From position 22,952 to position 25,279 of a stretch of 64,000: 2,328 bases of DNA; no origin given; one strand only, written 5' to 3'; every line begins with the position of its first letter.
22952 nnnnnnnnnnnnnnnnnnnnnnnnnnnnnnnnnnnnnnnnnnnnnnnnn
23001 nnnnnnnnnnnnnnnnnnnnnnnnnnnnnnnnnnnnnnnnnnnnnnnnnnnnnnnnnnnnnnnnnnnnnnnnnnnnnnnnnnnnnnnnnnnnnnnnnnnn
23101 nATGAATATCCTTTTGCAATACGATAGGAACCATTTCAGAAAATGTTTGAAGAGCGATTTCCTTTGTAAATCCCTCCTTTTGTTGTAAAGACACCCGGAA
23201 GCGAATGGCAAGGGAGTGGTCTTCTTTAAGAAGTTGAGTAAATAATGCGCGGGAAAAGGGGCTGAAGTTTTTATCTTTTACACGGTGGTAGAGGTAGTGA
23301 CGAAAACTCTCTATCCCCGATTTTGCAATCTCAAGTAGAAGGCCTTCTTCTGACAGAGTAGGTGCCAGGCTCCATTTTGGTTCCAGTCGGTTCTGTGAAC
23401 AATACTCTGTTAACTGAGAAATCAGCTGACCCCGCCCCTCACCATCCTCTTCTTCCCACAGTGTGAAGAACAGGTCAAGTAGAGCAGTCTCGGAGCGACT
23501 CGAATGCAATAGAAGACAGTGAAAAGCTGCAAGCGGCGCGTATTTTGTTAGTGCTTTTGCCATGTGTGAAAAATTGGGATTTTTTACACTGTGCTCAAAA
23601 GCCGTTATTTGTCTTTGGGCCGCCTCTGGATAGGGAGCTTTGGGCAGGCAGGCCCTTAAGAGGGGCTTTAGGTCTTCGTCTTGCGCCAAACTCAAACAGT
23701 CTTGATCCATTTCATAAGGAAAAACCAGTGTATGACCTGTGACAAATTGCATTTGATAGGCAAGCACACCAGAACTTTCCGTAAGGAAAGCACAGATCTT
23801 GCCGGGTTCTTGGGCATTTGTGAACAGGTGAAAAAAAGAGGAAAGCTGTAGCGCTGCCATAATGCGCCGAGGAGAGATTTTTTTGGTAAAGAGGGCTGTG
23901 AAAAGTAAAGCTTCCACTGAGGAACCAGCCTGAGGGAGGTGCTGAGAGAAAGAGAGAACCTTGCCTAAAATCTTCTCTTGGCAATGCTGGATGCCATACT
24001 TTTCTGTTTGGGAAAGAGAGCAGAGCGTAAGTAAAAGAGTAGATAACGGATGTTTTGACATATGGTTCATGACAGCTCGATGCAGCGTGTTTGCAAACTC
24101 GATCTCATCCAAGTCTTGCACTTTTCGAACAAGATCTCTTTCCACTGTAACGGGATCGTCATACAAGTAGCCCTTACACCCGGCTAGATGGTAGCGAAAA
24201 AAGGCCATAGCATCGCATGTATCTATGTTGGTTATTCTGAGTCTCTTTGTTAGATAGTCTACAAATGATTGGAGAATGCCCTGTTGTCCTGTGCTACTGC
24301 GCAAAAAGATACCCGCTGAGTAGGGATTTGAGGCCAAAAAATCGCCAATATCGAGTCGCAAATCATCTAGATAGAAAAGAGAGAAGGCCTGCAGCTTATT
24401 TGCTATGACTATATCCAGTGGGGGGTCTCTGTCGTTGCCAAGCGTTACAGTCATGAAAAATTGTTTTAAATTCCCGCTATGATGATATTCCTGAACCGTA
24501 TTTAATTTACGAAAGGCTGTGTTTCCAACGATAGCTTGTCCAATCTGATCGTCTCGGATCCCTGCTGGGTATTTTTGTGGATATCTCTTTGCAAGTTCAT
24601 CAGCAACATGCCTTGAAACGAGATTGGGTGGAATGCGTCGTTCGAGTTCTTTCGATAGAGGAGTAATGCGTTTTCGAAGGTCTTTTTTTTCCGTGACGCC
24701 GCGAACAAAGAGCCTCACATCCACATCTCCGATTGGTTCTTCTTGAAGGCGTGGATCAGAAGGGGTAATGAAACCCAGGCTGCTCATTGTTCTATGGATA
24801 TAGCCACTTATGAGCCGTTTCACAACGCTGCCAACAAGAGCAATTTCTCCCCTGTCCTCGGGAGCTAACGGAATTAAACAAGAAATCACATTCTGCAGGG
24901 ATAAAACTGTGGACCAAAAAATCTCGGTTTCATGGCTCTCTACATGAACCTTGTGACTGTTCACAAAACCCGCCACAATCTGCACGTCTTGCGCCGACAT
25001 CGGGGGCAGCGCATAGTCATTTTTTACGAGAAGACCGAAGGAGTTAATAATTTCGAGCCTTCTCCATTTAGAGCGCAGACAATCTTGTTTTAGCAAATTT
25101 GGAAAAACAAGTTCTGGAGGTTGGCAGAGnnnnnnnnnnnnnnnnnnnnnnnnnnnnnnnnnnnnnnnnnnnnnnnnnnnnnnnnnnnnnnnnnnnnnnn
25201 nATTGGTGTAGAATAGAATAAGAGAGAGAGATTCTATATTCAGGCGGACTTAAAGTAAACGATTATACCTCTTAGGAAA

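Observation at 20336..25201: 1621-aa helical giant with a possible N-terminal Pol-beta-type nucleotidyltransferase triad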

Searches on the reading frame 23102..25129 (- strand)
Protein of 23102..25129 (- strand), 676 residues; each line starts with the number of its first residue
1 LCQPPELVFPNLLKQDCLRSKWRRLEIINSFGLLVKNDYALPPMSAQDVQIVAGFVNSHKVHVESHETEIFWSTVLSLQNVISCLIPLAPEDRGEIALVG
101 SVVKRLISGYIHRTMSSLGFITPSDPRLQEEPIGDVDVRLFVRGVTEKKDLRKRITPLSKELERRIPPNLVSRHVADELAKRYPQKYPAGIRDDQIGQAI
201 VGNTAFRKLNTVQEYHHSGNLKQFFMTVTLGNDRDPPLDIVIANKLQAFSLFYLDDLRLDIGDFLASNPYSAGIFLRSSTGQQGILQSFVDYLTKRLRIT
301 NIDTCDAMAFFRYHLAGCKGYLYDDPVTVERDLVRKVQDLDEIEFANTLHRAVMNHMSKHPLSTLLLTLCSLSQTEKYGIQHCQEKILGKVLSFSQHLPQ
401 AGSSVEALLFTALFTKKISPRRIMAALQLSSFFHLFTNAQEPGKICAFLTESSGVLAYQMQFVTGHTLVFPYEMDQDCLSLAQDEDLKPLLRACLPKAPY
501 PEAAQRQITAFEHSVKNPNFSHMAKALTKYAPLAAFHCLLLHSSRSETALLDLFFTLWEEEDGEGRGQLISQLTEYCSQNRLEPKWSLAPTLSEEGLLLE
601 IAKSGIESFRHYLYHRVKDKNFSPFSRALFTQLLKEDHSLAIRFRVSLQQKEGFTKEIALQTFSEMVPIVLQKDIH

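Call 43: search_solved_structures(query=A2, max_evalue=10, show_alignments=3)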
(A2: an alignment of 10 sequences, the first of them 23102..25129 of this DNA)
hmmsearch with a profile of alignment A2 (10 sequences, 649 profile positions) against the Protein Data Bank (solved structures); distinct sequences matched with E-value up to 10: 0.

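Call 53: predict_structure(alignment_id=A2)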
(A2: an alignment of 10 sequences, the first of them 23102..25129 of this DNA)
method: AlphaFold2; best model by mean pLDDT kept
length: 676 residues; sequences in the alignment: 10
mean_pLDDT: 83.9   pTM: 0.83
mean pLDDT of the five models: 83.9, 82.3, 82.2, 79.9, 78.9
residues with pLDDT >= 90: 238; 70-90: 360; 50-70: 60; < 50: 18
segments of 3 or more residues with pLDDT < 50: 1-6, 214-220
pLDDT, mean of each block of 10 residues (from residue 1): 47 83 87 83 90 91 80 89 73 79 88 90 65 73 76 83 88 89 86 88 63 48 72 78 69 85 70 80 90 88 82 90 87 90 90 77 92 93 91 80 86 94 95 85 80 88 90 86 91 91 85 78 91 94 86 93 90 91 88 91 89 90 90 88 90 86 79 60
secondary structure, 60 per line:
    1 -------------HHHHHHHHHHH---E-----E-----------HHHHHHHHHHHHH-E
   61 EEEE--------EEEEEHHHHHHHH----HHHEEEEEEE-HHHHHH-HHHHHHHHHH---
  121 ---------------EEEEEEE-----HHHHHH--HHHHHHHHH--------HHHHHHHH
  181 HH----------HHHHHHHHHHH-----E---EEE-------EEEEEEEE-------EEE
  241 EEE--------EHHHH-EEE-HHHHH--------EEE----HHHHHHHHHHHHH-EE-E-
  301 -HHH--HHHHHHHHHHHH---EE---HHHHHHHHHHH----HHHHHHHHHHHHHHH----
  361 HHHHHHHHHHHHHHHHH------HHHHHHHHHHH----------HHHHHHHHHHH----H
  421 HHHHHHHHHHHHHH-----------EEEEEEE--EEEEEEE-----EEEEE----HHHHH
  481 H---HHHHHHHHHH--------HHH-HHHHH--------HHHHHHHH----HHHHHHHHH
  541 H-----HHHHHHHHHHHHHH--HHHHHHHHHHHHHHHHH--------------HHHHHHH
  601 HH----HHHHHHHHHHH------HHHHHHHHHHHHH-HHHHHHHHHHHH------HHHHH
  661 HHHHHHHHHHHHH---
elements in order: H14-24 H46-58 E60-64 E73-77 H78-85 E93-99 H101-106 H108-117 E136-142 H148-153 H156-164 H173-182 H193-203 E213-215 E223-230 E238-243 H253-256 E258-260 H262-266 E275-277 H282-294 H307-318 H327-337 H342-356 H361-377 H384-394 H405-415 H420-434 E446-452 E455-461 E467-471 H476-481 H485-494 H507-511 H520-527 H532-541 H547-560 H563-579 H594-602 H607-617 H624-636 H638-649 H656-673

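Call 56: fold_search(model_id=the predicted structure, library=pdb)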
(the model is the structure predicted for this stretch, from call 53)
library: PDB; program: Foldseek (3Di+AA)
matches with E <= 10: 276; with E <= 0.001: 9
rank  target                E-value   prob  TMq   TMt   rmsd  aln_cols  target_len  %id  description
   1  8exf_A                6.6e-09  1.00  0.33  0.61   7.5       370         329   13  Crystal structure of human FAM46A-BCCIPa complex at 3.2 angstrom resolution (released 2023-03-15)
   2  6w3i_A                1.2e-08  1.00  0.35  0.67   6.3       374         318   11  Crystal structure of a FAM46C mutant in complex with Plk4 (released 2020-05-06)
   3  6w38_A                4.2e-08  1.00  0.34  0.62   7.6       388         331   11  Crystal structure of the FAM46C/Plk4 complex (released 2020-05-06)
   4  6jyj_B                8.4e-08  1.00  0.34  0.63   6.5       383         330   11  Crystal structure of FAM46B (TENT5B) (released 2020-03-04)
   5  7cqz                  8.7e-08  1.00  0.35  0.64   6.4       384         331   11  crystal structure of mouse FAM46C (TENT5C) (released 2021-06-09)
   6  6w36                  1.0e-07  1.00  0.35  0.66   6.5       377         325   11  Crystal structure of FAM46C (released 2020-05-06)
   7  6jyj_A                1.3e-07  1.00  0.35  0.65   6.1       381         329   11  Crystal structure of FAM46B (TENT5B) (released 2020-03-04)
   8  6jyj_C                1.9e-07  1.00  0.35  0.65   5.8       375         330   11  Crystal structure of FAM46B (TENT5B) (released 2020-03-04)
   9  8exe_A                2.4e-07  1.00  0.31  0.59   8.2       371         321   12  Crystal structure of human FAM46A-BCCIPa complex at 3.5 angstrom resolution (released 2023-03-15)
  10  6vfk_B                7.6e-02  0.16  0.08  0.13  19.9       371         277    7  De novo designed tetrahedral nanoparticle T33_dn10 displaying 4 copies of BG505-SOSIP trimer on the surface (released 2020-07-22)
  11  7zu0_A                2.4e-01  0.12  0.12  0.09  25.8       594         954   11  HOPS tethering complex from yeast (released 2022-09-28)
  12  9a1m_Y                3.1e-01  0.12  0.10  0.10  16.7       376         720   11  Integrative model of the nuclear pore complex from Schizosaccharomyces pombe (released 2021-11-12)
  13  8a1i_I                3.7e-01  0.30  0.17  0.25  16.7       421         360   12  Crystal structure of murine Armc8 isoform beta (released 2023-04-12)
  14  8edo_A                3.7e-01  0.25  0.13  0.20  16.8       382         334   10  Cryo-EM structure of the full-length human NF1 dimer (released 2023-09-20)
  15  7sqc_P1               3.7e-01  0.16  0.13  0.13  18.5       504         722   12  Ciliary C1 central pair apparatus isolated from Chlamydomonas reinhardtii (released 2022-04-13)
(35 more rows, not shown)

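Call 71: fold_search(model_id=the predicted structure, library=viral)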
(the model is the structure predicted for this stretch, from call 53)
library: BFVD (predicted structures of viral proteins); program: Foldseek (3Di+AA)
matches with E <= 10: 239; with E <= 0.001: 0
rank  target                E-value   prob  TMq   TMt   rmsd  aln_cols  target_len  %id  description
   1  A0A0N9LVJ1            5.8e-02  0.77  0.14  0.22  14.8       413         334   13  MGF_505-2R (Fragment) [African swine fever virus]
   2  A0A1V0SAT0            7.9e-02  0.44  0.12  0.16  21.1       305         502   11  Uncharacterized protein [Catovirus CTV1]
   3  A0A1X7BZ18            1.2e-01  0.85  0.18  0.19  11.5       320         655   13  (no name in the UniProt tables at hand)
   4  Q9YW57                1.6e-01  0.11  0.08  0.11  22.6       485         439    7  Uncharacterized protein [Melanoplus sanguinipes entomopoxvirus]
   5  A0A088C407            1.9e-01  0.89  0.18  0.43  10.5       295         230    7  (no name in the UniProt tables at hand)
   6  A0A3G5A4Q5            1.9e-01  0.18  0.13  0.13  19.9       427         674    9  Uncharacterized protein [Homavirus sp.]
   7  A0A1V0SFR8            2.2e-01  0.92  0.17  0.27   7.8       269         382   11  Uncharacterized protein [Hokovirus HKV1]
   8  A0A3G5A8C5            2.4e-01  0.38  0.14  0.24  15.8       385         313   10  Gamma-soluble NSF attachment protein [Homavirus sp.]
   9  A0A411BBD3            2.4e-01  0.12  0.11  0.17  19.7       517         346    8  (no name in the UniProt tables at hand)
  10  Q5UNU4                2.9e-01  0.66  0.15  0.26   9.4       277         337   10  Uncharacterized protein L685 [Acanthamoeba polyphaga mimivirus]
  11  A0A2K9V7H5            3.9e-01  0.57  0.17  0.30   7.8       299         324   11  Uncharacterized protein [Bandra megavirus]
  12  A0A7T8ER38            3.9e-01  0.54  0.15  0.37  11.3       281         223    9  (no name in the UniProt tables at hand)
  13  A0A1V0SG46            4.1e-01  0.16  0.12  0.13  17.7       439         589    9  RING domain protein [Hokovirus HKV1]
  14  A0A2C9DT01            4.4e-01  0.16  0.13  0.15  15.4       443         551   10  Putative cullin C-terminus domain-containing protein [Eastern grey kangaroopox virus]
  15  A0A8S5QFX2            4.4e-01  0.03  0.09  0.08  24.2       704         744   10  Uncharacterized protein [Myoviridae sp. ctdNl2]
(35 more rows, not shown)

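Call 92: search_protein_families(library=pfam, alignment_id=A2, max_evalue=10)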
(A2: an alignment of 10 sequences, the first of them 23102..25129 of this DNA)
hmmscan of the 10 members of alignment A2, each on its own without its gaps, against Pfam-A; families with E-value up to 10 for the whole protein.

A. member 1, window:23102-25129:- (676 aa): 0 families

B. families by the number of members that match (of 10 scanned): 4 families
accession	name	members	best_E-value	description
PF01814.28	Hemerythrin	1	0.069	Hemerythrin HHE cation binding domain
PF20898.2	P_T4SS_TraN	1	0.14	P-type Type IV secretion system, TraN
PF12625.12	Arabinose_bd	1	0.16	Arabinose-binding domain of AraC transcription regulator, N-term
PF17836.7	PglD_N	1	0.19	PglD N-terminal domain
